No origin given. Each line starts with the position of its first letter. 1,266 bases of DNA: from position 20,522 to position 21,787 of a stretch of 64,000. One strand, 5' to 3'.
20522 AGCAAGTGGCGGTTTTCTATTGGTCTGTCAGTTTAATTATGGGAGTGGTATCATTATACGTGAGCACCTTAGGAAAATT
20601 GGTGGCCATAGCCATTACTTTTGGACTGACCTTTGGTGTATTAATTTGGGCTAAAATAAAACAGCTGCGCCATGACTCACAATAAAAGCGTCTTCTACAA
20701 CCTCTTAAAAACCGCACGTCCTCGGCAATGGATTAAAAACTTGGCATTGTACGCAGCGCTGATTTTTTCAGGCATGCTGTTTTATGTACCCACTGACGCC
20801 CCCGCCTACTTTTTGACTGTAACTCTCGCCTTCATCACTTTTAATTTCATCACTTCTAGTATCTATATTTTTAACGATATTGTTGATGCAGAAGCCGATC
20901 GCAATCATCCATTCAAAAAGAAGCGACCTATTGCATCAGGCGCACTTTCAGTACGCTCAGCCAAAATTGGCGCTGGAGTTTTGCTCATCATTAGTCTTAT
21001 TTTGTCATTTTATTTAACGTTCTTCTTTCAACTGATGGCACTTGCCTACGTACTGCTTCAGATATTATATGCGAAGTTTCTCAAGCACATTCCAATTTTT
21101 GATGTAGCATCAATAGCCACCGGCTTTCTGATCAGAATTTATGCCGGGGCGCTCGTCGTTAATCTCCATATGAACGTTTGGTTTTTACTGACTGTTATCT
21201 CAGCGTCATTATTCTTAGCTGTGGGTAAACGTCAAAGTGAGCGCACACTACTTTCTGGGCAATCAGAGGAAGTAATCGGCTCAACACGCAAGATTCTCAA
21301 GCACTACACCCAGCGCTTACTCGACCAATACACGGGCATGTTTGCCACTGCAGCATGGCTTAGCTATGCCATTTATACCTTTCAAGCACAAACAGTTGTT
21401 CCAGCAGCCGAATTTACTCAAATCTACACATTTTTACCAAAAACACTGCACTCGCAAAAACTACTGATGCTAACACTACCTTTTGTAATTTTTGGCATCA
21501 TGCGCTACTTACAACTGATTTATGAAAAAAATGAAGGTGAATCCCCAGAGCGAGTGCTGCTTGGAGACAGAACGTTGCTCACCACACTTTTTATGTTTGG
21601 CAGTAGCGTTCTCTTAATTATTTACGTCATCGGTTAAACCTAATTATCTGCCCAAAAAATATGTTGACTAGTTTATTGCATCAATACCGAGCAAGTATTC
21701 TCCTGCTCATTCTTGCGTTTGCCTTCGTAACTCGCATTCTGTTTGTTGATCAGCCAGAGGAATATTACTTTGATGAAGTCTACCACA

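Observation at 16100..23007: Seven-gene co-directional lipid-linked glycan assembly operon (GT2-QxxRW, GT-C, WecA-like, DPPR-synthase-like UbiA, GT39)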

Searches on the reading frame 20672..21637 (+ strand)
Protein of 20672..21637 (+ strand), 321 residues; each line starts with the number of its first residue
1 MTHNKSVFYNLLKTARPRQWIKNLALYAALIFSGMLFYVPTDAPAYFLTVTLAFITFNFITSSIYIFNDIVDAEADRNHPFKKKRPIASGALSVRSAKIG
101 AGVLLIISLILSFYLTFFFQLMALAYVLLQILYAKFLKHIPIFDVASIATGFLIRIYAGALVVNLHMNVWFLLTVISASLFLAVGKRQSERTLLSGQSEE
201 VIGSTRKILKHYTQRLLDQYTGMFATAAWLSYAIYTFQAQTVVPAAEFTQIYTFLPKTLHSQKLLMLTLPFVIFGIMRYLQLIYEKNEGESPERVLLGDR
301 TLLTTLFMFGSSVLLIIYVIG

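Call 4: search_protein_families(library=pfam, proteins=[window:20672-21637:+], max_evalue=0.01)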
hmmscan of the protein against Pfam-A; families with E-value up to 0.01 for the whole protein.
window:20672-21637:+ (321 aa): 1 family
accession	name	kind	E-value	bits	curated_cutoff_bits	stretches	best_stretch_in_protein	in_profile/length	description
PF01040.23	UbiA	-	2.1e-21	76.8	34.2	1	31-183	5-156/250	UbiA prenyltransferase family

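Call 5: search_protein_families(library=ncbifam, proteins=[window:20672-21637:+], max_evalue=0.01)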
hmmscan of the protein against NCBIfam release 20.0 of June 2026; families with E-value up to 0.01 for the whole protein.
window:20672-21637:+ (321 aa): 22 families
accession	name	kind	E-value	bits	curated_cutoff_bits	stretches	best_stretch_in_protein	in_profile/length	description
NF008977.0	PRK12324.1-2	equivalog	2e-66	224.4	234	1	8-318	2-288/297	decaprenyl-phosphate phosphoribosyltransferase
NF008978.0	PRK12324.1-4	equivalog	6.7e-64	215.9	207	1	5-319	29-321/322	decaprenyl-phosphate phosphoribosyltransferase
NF008976.0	PRK12324.1-1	equivalog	2.7e-45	155.1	474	1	5-302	15-288/306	decaprenyl-phosphate phosphoribosyltransferase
NF006088.0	PRK08238.1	equivalog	5.5e-40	137.4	351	1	3-201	187-380/482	UbiA family prenyltransferase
NF009523.0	PRK12884.1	equivalog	4.9e-15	55.5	269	1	48-176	37-163/279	prenyltransferase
NF035940.1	prenyl_rel_EboC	equivalog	1.6e-10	40.8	250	1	29-149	21-138/292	UbiA-like protein EboC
NF009521.0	PRK12882.1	equivalog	1.6e-10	40.7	296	1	39-176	30-166/280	geranylgeranylglycerol-phosphate geranylgeranyltransferase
TIGR01474.1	ubiA_proteo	equivalog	1.2e-08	34.9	275.45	1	54-172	46-166/282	4-hydroxybenzoate octaprenyltransferase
TIGR01475.1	ubiA_other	subfamily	1.5e-07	31.2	180.8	1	30-181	20-170/282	UbiA-like polyprenyltransferase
TIGR01473.1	cyoE_ctaB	equivalog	1.8e-06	28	210.3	1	26-142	14-131/281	heme o synthase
NF041584.1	MqnP_SCO4491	exception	4.4e-06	26.6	420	1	52-141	42-135/285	menaquinone biosynthesis prenyltransferase MqnP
NF009522.0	PRK12883.1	equivalog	4.9e-06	26.2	353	1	49-163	38-150/279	geranylgeranylglycerol-phosphate geranylgeranyltransferase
NF009526.0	PRK12888.1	equivalog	6.9e-06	25.7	364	1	51-136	53-142/301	4-hydroxybenzoate octaprenyltransferase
NF009514.0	PRK12873.1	equivalog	1e-05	25.1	246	1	20-168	19-172/297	4-hydroxybenzoate polyprenyltransferase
NF005742.0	PRK07566.1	equivalog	2.3e-05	23.7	313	1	16-134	36-150/315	chlorophyll synthase ChlG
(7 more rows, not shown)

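Call 8: find_encoding_contigs(protein=window:20672-21637:+, flank=10000, max_places=6)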
Protein window:20672-21637:+ (321 aa): 1 contig read that carries it; 1 place shown.
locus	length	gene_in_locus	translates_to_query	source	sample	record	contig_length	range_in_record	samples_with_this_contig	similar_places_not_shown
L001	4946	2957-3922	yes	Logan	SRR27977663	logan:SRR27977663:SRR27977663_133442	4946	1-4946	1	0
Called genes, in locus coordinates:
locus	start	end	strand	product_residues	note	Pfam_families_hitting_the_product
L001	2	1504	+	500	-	?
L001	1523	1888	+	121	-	-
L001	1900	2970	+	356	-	PF00953:Glycos_transf_4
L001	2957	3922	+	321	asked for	PF01040:UbiA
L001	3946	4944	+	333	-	?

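Call 9: find_homologous_proteins(query=window:20672-21637:+)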
Query window:20672-21637:+ (321 aa): 5357 proteins with E <= 0.001 among 8000 candidates; the best 120 are listed.
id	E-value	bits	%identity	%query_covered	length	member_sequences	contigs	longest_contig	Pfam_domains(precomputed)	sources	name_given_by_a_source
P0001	2.4e-200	682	100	100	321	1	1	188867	PF01040.24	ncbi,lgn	ncbi:MAG: decaprenyl-phosphate phosphoribosyltransferase [Patescibacteria group bacterium]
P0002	4.9e-143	494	72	99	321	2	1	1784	PF01040.24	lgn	-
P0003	9.8e-141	487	70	99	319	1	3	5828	PF01040.24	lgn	-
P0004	1.3e-140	486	69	100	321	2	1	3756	PF01040.24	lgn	-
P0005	3.8e-140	485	69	99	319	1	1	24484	PF01040.24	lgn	-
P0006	1.3e-139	483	71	98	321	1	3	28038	PF01040.24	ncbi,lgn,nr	ncbi:UbiA prenyltransferase family protein [Candidatus Woesebacteria bacterium]|nr:UbiA prenyltransf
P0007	2.5e-139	482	68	99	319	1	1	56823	PF01040.24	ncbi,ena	-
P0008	4.8e-139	481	70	99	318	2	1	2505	PF01040.24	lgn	-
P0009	1.1e-138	480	70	100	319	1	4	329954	PF01040.24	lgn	-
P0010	1.2e-138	480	69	100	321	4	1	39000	PF01040.24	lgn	-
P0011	2.8e-138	479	67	100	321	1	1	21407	PF01040.24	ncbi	-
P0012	3.3e-138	478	71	97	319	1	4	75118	PF01040.24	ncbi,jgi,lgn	jgi:4-hydroxybenzoate polyprenyltransferase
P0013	3.9e-137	475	69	99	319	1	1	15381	PF01040.24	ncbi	-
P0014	7.5e-137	474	69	99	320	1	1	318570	PF01040.24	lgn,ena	-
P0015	9.5e-137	474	71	97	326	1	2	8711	PF01040.24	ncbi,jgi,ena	jgi:4-hydroxybenzoate polyprenyltransferase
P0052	1.5e-131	457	69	97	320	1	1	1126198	PF01040.24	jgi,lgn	-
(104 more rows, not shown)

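Call 14: find_encoding_contigs(protein=P0009, flank=10000, max_places=2)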
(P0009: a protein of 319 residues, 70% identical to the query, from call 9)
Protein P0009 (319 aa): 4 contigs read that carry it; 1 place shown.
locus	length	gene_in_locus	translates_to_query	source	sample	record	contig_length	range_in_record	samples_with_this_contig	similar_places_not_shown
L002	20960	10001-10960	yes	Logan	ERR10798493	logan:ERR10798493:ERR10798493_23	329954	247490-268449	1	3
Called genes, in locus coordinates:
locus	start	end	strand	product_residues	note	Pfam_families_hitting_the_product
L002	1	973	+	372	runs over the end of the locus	-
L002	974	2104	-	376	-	PF02646:RmuC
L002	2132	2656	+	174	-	-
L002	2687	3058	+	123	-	PF01371:Trp_repressor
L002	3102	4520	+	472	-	PF00133:tRNA-synt_1, PF09334:tRNA-synt_1g, PF00133:tRNA-synt_1, PF01406:tRNA-synt_1e (weak), PF08264:Anticodon_1 (faint), PF19303:Anticodon_3 (faint)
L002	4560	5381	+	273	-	PF01026:TatD_DNase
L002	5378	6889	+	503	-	-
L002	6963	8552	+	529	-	-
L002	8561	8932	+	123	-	-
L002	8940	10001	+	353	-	PF00953:Glycos_transf_4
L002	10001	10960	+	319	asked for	PF01040:UbiA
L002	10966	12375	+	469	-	PF02366:PMT, PF13231:PMT_2, PF16192:PMT_4TMC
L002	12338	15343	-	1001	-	PF00580:UvrD-helicase, PF01443:Viral_helicase1 (faint), PF13245:AAA_19, PF13604:AAA_30 (faint), PF21445:ADDB_N (weak), PF13361:UvrD_C, PF13538:UvrD_C_2 (weak), PF12705:PDDEXK_1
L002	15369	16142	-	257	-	PF09335:VTT_dom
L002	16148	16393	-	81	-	-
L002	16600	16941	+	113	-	-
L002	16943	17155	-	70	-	-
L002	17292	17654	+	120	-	PF09685:MamF_MmsF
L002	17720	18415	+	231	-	-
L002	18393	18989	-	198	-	PF00293:NUDIX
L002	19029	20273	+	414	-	-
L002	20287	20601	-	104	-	-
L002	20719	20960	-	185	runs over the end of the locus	-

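Call 15: find_encoding_contigs(protein=P0052, flank=10000, max_places=2)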
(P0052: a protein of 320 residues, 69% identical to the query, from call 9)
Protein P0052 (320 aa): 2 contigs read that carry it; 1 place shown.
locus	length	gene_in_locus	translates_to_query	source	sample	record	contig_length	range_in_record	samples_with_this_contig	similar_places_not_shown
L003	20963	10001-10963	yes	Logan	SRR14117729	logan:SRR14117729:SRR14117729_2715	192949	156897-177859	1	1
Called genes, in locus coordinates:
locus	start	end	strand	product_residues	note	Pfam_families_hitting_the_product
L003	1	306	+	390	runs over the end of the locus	-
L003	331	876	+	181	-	-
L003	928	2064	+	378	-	PF02646:RmuC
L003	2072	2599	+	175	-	-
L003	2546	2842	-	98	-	-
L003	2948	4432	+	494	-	PF00133:tRNA-synt_1, PF09334:tRNA-synt_1g, PF00133:tRNA-synt_1, PF01406:tRNA-synt_1e (weak)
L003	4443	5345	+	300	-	PF01026:TatD_DNase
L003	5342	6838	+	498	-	PF13632:Glyco_trans_2_3 (weak)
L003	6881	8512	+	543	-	-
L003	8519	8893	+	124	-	-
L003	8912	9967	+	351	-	PF00953:Glycos_transf_4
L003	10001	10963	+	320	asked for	PF01040:UbiA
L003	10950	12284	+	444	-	PF02366:PMT, PF13231:PMT_2, PF16192:PMT_4TMC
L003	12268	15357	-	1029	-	PF00580:UvrD-helicase, PF01443:Viral_helicase1 (faint), PF13245:AAA_19, PF21445:ADDB_N (weak), PF13361:UvrD_C, PF13538:UvrD_C_2 (faint), PF12705:PDDEXK_1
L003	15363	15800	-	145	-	-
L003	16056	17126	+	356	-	PF00154:RecA_N, PF08423:Rad51, PF06745:ATPase (faint), PF13481:AAA_25 (faint), PF27531:MT3502_N (weak), PF21096:RecA_C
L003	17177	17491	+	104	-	-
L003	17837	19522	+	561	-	PF12072:RNase_Y_N, PF00013:KH_1 (weak), PF01966:HD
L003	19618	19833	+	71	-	PF03840:SecG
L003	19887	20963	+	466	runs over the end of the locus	PF00496:SBP_bac_5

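Call 16: search_solved_structures(query=window:20672-21637:+, max_evalue=0.01, show_alignments=1)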
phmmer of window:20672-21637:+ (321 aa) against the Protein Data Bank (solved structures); distinct sequences matched with E-value up to 0.01: 3.
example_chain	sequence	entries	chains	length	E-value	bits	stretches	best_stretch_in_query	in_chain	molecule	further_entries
8j8j_D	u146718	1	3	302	5.5e-34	121.4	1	10-239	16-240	Decaprenyl-phosphate phosphoribosyltransferase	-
8j8k_A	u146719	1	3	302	1.2e-23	87.5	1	10-239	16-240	Decaprenyl-phosphate phosphoribosyltransferase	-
6m31_A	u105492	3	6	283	4e-08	36.5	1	8-165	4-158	Digeranylgeranylglyceryl phosphate synthase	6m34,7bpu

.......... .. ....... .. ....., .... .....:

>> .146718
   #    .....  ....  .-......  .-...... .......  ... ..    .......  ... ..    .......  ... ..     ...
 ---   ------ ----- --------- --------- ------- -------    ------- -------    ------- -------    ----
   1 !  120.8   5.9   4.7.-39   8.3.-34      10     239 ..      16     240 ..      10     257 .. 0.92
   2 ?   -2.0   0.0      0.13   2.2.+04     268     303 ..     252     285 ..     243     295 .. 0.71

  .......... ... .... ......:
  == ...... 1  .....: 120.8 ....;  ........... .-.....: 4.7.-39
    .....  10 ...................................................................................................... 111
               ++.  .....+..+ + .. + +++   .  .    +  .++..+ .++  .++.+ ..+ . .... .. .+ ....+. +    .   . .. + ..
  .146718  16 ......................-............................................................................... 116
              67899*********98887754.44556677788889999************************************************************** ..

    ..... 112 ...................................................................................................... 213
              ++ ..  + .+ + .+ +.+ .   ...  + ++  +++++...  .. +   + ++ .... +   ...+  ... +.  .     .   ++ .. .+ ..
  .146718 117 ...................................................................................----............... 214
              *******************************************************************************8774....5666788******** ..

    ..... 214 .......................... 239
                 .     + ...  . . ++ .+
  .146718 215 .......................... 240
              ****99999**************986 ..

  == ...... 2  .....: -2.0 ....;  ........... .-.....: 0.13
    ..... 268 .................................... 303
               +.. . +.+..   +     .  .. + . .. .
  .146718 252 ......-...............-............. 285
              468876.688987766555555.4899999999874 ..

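Call 38: find_related_loci(query=A3, collection=genome_contigs, flank=10000)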
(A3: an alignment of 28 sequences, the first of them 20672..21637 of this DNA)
Query A3 (321 aa) in genome_contigs; peptide patterns used: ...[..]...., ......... (x = any residue, [..] = any of these).
176 stretches matched a pattern; 169 encode a relative of the query (tblastn E <= 1e-3); the best 80 are kept; 80 distinct loci.
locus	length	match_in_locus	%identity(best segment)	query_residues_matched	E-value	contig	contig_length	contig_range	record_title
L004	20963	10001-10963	70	1-321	6e-153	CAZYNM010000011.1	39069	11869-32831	MAG TPA_asm: uncultured Pseudomonadales bacterium isolate SRP292972_co1_113 genome assembly, contig: NODE_575_length_390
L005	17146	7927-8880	68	4-321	1e-149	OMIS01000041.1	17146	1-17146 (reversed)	bacterium isolate AM_0466 genome assembly, contig: AM_0466_41, whole genome shotgun sequence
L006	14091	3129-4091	67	1-321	3e-149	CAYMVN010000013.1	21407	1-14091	MAG TPA_asm: uncultured Pseudomonadales bacterium isolate SRP286056_co2_111 genome assembly, contig: NODE_3679_length_21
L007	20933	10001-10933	71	11-321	2e-148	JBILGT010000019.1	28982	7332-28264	MAG: Limisphaerales bacterium isolate ME2016-09-28_3300042471_group7_bin68 Rohwer_bin1526_scaffold_628_c1, whole genome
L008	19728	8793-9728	69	9-320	3e-146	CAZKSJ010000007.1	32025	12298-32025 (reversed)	MAG TPA_asm: uncultured Pseudomonadales bacterium isolate SRP239243_co2_85 genome assembly, contig: NODE_2005_length_320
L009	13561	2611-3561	69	4-320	2e-146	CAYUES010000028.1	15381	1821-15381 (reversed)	MAG TPA_asm: uncultured Pseudomonadales bacterium isolate SRP329715_co2_11 genome assembly, contig: NODE_7318_length_153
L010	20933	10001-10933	68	11-321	4e-142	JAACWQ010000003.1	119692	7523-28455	MAG: Candidatus Paceibacterota bacterium isolate CG_2015-01t_44_17 CG_2015-01t_curated_scaffold_32, whole genome shotgun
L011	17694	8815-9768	66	4-321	3e-141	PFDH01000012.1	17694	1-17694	MAG: Candidatus Pacebacteria bacterium CG10_big_fil_rev_8_21_14_0_10_44_11 CG10_8_21_14_0.10_scaffold_3346_c, whole geno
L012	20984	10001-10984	65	4-320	2e-140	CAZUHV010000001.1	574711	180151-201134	MAG TPA_asm: uncultured Pseudomonadales bacterium isolate binchicken_co277_32 genome assembly, contig: NODE_12_length_57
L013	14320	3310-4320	64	2-320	6e-140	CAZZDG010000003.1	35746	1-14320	MAG TPA_asm: uncultured Pseudomonadales bacterium isolate binchicken_co321_113 genome assembly, contig: NODE_402_length_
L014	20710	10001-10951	66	1-320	1e-139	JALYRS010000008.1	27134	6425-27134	MAG: bacterium isolate MDV bin95 SD1455_NODE_156_length_27134_cov_1.155737, whole genome shotgun sequence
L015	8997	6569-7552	64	4-320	4e-139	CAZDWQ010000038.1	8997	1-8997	MAG TPA_asm: uncultured Pseudomonadales bacterium isolate SRP192515_co1_182 genome assembly, contig: NODE_7815_length_89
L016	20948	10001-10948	63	4-319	3e-139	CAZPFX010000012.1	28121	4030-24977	MAG TPA_asm: uncultured Pseudomonadales bacterium isolate SRP118108_co5_543 genome assembly, contig: NODE_1305_length_28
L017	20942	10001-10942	67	4-320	7e-139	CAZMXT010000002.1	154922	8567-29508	MAG TPA_asm: uncultured Pseudomonadales bacterium isolate SRP128246_co1_515 genome assembly, contig: NODE_26_length_1549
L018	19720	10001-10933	69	11-321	1e-138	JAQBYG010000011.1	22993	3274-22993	MAG: bacterium isolate casp150-mb.307 NODE_5939_length_22993_cov_0.092208, whole genome shotgun sequence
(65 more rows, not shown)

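Call 50: search_protein_families(library=pfam, proteins=[L002:8561-8932:+, L003:8519-8893:+], max_evalue=10)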
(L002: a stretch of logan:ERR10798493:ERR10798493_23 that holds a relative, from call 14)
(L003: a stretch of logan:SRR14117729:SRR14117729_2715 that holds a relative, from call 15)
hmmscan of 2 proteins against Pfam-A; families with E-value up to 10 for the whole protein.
L002:8561-8932:+ (123 aa): 0 families

L003:8519-8893:+ (124 aa): 0 families
